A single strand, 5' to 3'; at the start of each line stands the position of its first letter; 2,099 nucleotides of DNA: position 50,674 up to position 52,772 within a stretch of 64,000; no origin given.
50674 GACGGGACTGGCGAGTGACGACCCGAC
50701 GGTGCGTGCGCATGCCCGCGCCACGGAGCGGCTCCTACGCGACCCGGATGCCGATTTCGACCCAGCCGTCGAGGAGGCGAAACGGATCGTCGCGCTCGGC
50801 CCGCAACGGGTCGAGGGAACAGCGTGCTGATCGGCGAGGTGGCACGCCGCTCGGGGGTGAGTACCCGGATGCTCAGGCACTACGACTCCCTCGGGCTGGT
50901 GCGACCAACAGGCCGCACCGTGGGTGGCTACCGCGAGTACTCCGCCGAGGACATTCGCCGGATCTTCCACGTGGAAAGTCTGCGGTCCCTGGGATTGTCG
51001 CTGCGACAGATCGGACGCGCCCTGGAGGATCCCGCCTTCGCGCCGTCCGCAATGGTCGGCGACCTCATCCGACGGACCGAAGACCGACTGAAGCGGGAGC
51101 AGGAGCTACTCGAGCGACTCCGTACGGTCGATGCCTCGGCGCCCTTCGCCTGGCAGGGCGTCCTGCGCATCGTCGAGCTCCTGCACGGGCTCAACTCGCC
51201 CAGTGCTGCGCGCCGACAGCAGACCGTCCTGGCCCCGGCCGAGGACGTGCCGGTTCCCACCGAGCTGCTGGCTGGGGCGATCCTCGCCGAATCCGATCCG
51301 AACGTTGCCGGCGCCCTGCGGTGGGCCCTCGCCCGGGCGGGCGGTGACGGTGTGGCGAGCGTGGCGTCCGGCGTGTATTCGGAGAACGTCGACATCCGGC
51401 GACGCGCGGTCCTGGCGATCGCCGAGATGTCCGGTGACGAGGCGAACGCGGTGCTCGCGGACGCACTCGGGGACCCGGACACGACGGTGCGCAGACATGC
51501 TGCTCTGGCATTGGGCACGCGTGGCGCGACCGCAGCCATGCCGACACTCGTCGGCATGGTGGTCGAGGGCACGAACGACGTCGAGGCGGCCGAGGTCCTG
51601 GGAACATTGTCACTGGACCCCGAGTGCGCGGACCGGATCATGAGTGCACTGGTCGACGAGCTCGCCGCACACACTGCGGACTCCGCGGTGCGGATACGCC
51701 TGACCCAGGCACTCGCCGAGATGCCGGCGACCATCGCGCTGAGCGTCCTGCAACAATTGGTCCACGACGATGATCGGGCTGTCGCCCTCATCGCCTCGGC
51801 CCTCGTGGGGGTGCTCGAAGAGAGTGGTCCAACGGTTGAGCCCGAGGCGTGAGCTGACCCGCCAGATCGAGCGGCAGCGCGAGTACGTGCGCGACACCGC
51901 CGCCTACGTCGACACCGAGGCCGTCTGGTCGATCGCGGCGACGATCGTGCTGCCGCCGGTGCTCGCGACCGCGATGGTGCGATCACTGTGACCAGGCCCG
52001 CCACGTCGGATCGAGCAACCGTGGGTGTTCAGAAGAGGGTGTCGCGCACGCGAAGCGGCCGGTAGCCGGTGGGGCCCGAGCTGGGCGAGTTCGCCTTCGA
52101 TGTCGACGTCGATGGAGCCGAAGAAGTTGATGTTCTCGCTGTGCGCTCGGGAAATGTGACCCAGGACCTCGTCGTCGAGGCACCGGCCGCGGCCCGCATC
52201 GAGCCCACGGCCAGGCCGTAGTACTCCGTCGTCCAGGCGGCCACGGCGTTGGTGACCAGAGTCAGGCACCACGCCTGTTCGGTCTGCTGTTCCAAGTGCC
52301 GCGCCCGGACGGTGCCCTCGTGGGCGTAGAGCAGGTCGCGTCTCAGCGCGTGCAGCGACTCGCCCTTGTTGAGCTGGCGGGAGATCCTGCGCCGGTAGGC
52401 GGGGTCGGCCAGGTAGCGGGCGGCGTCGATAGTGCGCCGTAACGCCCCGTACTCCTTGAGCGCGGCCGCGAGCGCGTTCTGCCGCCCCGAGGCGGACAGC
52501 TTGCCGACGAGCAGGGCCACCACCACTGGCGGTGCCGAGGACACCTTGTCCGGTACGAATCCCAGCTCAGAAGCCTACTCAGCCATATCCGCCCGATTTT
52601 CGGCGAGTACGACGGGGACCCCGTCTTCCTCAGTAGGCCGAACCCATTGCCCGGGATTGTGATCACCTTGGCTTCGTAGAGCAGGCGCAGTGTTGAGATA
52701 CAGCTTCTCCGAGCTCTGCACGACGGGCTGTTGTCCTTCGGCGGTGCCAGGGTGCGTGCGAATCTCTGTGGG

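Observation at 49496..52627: Tn3-family element with intact 44-bp ends and a perfect 5-bp target duplication but dead transposition genes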

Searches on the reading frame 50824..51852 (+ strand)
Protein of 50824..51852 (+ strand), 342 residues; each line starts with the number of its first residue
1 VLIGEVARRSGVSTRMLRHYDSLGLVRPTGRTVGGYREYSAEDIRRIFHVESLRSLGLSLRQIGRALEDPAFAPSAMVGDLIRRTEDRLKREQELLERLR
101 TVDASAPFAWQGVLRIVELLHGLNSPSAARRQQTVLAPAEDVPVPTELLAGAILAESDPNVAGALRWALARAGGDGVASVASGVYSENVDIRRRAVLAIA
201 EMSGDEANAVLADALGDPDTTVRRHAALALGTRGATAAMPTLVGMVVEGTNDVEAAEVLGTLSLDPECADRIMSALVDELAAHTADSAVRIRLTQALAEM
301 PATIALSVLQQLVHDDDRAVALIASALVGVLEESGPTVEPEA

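Call 6: search_protein_families(library=pfam, proteins=[window:50824-51852:+], max_evalue=0.01)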
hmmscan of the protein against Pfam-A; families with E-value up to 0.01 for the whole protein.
window:50824-51852:+ (342 aa): 6 families
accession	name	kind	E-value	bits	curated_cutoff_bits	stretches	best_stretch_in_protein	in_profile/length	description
PF13411.12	MerR_1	-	1e-15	58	21.6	1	1-68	1-67/69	MerR HTH family regulatory protein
PF13646.12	HEAT_2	-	4.1e-15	56.3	27.7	1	186-257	11-85/88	HEAT repeats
PF00376.29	MerR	-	1.8e-14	53.7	28.2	1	3-39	2-38/38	MerR family regulatory protein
PF02985.28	HEAT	-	0.002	18.7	23.5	0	211-231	5-25/31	HEAT repeat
PF03130.22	HEAT_PBS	-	0.0041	18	20.9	0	222-243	1-22/27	PBS lyase HEAT-like repeat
PF09278.17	MerR-DNA-bind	-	0.0065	17.5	25.4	0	50-101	7-60/65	MerR, DNA binding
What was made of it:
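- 50824..51852 (+): Cargo gene 2: MerR-type HTH fused to HEAT repeats, 342 aa, intact ORF. Its start overlaps the stop of gene 1. PF13411 E = 1e-15 and PF13646 E = 4e-15 (call 6).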

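Call 48: search_protein_families(library=ncbifam, proteins=[window:50824-51852:+], max_evalue=0.01)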
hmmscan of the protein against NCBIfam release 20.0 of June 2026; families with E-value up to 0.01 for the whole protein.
window:50824-51852:+ (342 aa): 20 families
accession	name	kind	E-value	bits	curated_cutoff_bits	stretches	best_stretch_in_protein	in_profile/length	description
TIGR02044.1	CueR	equivalog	2e-14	53.7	147.4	1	1-89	1-88/127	Cu(I)-responsive transcriptional regulator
NF047375.1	HeatShock_HspR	equivalog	7.5e-11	41.9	105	1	2-68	5-71/92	heat shock protein transcriptional repressor HspR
NF007069.0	PRK09514.1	equivalog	1.5e-10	41.2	143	1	3-68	4-69/141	Zn(2+)-responsive transcriptional regulator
TIGR02043.1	ZntR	equivalog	2.2e-10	40.8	167.95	1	3-67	4-68/131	Zn(2+)-responsive transcriptional regulator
TIGR01950.1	SoxR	equivalog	2.6e-10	40.2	116.9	1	2-69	3-69/142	redox-sensitive transcriptional activator SoxR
TIGR02051.1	MerR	equivalog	3.2e-10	40.3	150.85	1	3-99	2-98/124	mercury resistance transcriptional regulator MerR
TIGR02047.1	CadR-PbrR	equivalog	6e-10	39.2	151.45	1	1-101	1-107/127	Cd(II)/Pb(II)-responsive transcriptional regulator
NF041849.1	trans_regNmlR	equivalog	1.2e-07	31.8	175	1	1-61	1-61/117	stress response transcriptional regulator NmlR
NF007590.0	PRK10227.1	equivalog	5.2e-07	29.8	244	1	1-92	1-91/135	Cu(I)-responsive transcriptional regulator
NF045915.1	PhycobilmeDegNblB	equivalog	1.2e-06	28.2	300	0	282-324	170-212/214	phycobilisome degradation protein NblB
NF007244.0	PRK09687.1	equivalog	2.5e-06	27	275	1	184-315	138-265/285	putative lyase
NF050798.1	TF_FtsR_Actino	equivalog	4.2e-06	27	150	1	12-69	17-74/223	transcriptional regulator FtsR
NF010315.0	PRK13752.1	subfamily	5.7e-06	26.4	261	1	2-67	9-74/144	mercury resistance transcriptional regulator MerR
NF053740.1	TransRegTnrAGPos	equivalog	0.00014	22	140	1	2-63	14-74/108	hypothetical protein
NF053782.1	ChlnTransRegdde3219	equivalog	0.00014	21.5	450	1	2-73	8-79/278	choline utilization transcriptional activator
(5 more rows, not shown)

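Call 49: search_protein_families(library=padloc, proteins=[window:50824-51852:+], max_evalue=0.01)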
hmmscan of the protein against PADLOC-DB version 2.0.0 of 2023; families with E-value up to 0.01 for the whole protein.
window:50824-51852:+ (342 aa): 2 families
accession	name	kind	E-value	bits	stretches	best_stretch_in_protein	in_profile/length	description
PDLC02919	HEAT-ARM_XIII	-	1.2e-09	34.2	1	183-279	890-977/1972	-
PDLC04133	mad1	-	1.4e-09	36.1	1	2-46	7-49/60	mads_1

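Call 55: find_encoding_contigs(protein=window:50824-51852:+, flank=5000, max_places=6)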
Protein window:50824-51852:+ (342 aa): no gene with exactly this product is on record in the collection.

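Call 61: find_related_loci(query=window:50824-51852:+, collection=metagenome_contigs, flank=6000)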
Query window:50824-51852:+ (342 aa) in metagenome_contigs; peptide patterns used: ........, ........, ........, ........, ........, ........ (x = any residue, [..] = any of these).
237 stretches matched a pattern; 46 encode a relative of the query (tblastn E <= 1e-3); 46 distinct loci.
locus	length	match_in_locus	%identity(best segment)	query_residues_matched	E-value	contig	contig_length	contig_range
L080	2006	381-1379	95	1-333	0e+0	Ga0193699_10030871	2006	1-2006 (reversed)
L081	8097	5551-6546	90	1-332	0e+0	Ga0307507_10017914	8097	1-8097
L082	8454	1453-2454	93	1-333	0e+0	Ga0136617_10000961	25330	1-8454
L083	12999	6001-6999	86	1-333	3e-177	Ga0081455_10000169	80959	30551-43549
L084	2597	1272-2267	82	1-332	0e+0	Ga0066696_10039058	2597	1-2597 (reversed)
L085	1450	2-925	89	29-336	0e+0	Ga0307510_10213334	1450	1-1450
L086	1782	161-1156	82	1-332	0e+0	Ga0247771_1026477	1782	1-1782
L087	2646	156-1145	80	1-331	5e-171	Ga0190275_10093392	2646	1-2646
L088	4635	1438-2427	78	5-333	2e-164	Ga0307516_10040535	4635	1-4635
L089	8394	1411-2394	82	1-328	1e-160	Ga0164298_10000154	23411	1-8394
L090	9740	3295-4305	77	1-336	4e-160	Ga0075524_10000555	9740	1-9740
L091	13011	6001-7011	78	1-336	2e-155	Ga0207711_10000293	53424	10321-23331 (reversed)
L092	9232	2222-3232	78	1-336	2e-155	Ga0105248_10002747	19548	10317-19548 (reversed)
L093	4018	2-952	80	17-336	8e-148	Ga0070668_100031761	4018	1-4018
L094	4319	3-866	79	45-339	3e-144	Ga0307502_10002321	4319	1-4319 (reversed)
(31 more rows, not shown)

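Call 65: search_protein_families(library=pfam, proteins=[L082:34-417:+, L082:2719-3243:+, L082:2698-3267:-, L082:3342-4250:+, L082:4723-5913:+, L082:6022-7389:-, L083:2806-4125:-, L083:4382-4933:+, L083:7060-8406:-, L083:8942-9772:-], max_evalue=0.00001)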
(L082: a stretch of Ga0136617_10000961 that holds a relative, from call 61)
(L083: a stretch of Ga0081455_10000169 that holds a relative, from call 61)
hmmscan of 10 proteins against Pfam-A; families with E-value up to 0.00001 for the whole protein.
L082:34-417:+ (127 aa): 1 family
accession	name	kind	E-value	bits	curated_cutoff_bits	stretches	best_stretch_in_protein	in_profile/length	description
PF01609.27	DDE_Tnp_1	-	9.1e-08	32.5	23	1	15-104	75-189/200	Transposase DDE domain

L082:2719-3243:+ (174 aa): 3 families
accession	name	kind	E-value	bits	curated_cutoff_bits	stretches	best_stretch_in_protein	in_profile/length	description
PF00239.26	Resolvase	-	1.2e-29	103.7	23.3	1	8-110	40-144/145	Resolvase, N terminal domain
PF13565.12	HTH_32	-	1.2e-06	29.4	33.7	1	99-161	11-73/73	Homeodomain-like domain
PF02796.21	HTH_7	-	6.2e-06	26.7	23.8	0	113-163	1-44/45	Helix-turn-helix domain of resolvase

L082:2698-3267:- (189 aa): 0 families

L082:3342-4250:+ (302 aa): 0 families

L082:4723-5913:+ (396 aa): 0 families

L082:6022-7389:- (455 aa): 1 family
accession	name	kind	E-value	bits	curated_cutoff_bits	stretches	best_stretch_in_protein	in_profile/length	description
PF07228.17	SpoIIE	-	3.9e-44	151.3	25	1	226-422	2-191/192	Stage II sporulation protein E (SpoIIE)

L083:2806-4125:- (439 aa): 0 families

L083:4382-4933:+ (183 aa): 1 family
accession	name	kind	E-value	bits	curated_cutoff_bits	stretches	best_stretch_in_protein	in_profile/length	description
PF11706.13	zf-CGNR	-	2.3e-17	62.9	24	1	136-177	1-43/44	CGNR zinc finger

L083:7060-8406:- (448 aa): 1 family
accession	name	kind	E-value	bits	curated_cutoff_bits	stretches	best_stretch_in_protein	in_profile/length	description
PF01145.31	Band_7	-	3.1e-41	141.8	23.6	1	26-196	2-175/176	SPFH domain / Band 7 family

L083:8942-9772:- (276 aa): 2 families
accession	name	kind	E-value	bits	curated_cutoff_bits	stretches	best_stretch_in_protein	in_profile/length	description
PF11296.14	DUF3097_C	-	2.7e-79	265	27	1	116-272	1-158/159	DUF3097, C-terminal domain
PF22845.2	DUF3097_N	-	5e-29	100.3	28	1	29-88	1-61/61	DUF3097, N-terminal domain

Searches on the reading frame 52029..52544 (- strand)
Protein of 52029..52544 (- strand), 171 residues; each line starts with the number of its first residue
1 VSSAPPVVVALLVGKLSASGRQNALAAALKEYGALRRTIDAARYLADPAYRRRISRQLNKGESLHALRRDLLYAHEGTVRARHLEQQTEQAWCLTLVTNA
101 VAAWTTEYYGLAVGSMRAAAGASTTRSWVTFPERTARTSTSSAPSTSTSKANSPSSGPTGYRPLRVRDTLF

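Call 6: search_protein_families(library=pfam, proteins=[window:52029-52544:-], max_evalue=0.01)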
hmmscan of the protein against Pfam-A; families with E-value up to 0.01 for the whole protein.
window:52029-52544:- (171 aa): 2 families
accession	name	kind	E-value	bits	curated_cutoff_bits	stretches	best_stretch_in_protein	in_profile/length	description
PF01526.23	DDE_Tnp_Tn3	-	2.8e-30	105.8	24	1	11-124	255-367/389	Tn3 transposase DDE domain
PF18183.6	SLATT_2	-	0.0099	16.2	25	0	40-124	33-113/192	SMODS and SLOG-associating 2TM effector domain 2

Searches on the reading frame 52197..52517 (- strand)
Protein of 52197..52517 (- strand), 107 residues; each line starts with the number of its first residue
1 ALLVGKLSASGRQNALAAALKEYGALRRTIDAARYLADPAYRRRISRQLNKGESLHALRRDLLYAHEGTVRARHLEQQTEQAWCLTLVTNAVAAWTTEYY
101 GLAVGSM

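Call 70: find_homologous_proteins(query=window:52197-52517:-, max_evalue=1e-20)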
Query window:52197-52517:- (107 aa): 314 proteins with E <= 1e-20 among 749 candidates; the best 120 are listed.
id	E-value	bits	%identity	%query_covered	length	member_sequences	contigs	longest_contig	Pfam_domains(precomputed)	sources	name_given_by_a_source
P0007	4.6e-61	221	100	100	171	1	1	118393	PF01526.24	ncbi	-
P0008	3.5e-56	205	93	100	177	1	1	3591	PF01526.24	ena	-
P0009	2.3e-55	203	91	100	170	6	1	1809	PF01526.24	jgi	jgi:TnpA family transposase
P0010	6.6e-55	201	91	99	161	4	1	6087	PF01526.24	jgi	-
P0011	3.1e-54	199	88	100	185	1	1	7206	PF01526.24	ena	-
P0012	1.2e-53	197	90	99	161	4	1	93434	PF01526.24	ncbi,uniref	ncbi:Tn3 family transposase [Streptodolium elevatio]|uniref:Tn3 family transposase n=1 Tax=Streptodo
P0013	7.2e-53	195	88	100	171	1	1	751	PF01526.24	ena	-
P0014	1.0e-52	194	87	100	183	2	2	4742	PF01526.24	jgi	jgi:TnpA family transposase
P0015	2.7e-51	190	84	100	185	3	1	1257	PF01526.24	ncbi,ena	-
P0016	3.7e-51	189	86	100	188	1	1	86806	PF01526.24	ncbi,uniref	ncbi:Tn3 family transposase [Streptomyces sp. NPDC059247]|uniref:Tn3 family transposase n=1 Tax=Stre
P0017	7.7e-51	188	86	100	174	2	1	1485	PF01526.24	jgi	jgi:TnpA family transposase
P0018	9.3e-51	188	85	100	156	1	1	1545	PF01526.24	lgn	-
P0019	1.7e-50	187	87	96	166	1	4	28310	PF01526.24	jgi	jgi:hypothetical protein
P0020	5.5e-50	185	81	100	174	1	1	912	PF01526.24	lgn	-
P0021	7.1e-50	185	92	89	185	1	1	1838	PF01526.24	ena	-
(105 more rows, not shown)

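Call 73: find_encoding_contigs(protein=P0007, flank=1000, max_places=5)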
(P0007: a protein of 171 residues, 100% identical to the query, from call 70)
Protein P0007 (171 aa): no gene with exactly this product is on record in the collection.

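Call 74: list_cluster_members(proteins=[P0007, P0008, P0012])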
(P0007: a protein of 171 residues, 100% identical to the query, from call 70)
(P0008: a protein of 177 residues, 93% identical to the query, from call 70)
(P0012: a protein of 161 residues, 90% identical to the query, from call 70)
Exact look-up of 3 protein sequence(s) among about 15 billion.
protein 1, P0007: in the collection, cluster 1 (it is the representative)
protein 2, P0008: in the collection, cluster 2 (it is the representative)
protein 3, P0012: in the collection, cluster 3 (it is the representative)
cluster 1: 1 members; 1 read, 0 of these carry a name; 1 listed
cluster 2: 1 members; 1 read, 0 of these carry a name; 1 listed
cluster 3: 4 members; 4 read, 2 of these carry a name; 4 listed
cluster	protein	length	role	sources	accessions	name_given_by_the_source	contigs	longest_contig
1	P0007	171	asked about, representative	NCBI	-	-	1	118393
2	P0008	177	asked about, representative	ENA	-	-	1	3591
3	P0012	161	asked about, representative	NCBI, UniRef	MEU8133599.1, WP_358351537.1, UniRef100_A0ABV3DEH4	Tn3 family transposase [Streptodolium elevatio] | Tn3 family transposase n=1 Tax=Streptodolium elevatio TaxID=3157996 RepID=A0ABV3DEH4_9ACTN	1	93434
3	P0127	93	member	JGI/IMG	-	hypothetical protein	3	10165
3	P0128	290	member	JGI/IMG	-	-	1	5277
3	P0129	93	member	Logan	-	-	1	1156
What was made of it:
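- Tried and rejected: P0007 is the window's own ORF on an unnamed 118-kb NCBI contig (calls 70, 73, 74).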

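Call 75: find_encoding_contigs(protein=P0008, flank=4000, max_places=3)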
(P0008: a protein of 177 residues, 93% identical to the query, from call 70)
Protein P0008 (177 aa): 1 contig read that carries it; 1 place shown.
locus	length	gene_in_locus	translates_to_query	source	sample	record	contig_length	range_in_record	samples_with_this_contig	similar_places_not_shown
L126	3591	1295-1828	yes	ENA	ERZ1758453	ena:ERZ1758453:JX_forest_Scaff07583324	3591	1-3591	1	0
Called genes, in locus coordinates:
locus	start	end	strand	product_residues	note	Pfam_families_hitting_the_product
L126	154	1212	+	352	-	PF05656:DUF805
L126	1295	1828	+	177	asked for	PF01526:DDE_Tnp_Tn3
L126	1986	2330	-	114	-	-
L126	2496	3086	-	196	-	PF00406:ADK, PF13207:AAA_17, PF13238:AAA_18, PF13671:AAA_33 (weak)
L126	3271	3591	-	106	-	?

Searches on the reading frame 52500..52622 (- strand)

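Call 67: search_solved_structures(query=L003:15145-18159:+, max_evalue=0.001)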
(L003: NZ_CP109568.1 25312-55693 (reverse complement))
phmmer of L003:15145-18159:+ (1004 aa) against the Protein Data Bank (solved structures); distinct sequences matched with E-value up to 0.001: 2.
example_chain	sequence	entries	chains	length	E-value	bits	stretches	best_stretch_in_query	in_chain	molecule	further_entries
7qd8_A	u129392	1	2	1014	1.3e-137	463.4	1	5-1002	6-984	Transposase for transposon Tn4430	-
7qd4_A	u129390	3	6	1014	1.3e-137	463.4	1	5-1002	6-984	Transposase for transposon Tn4430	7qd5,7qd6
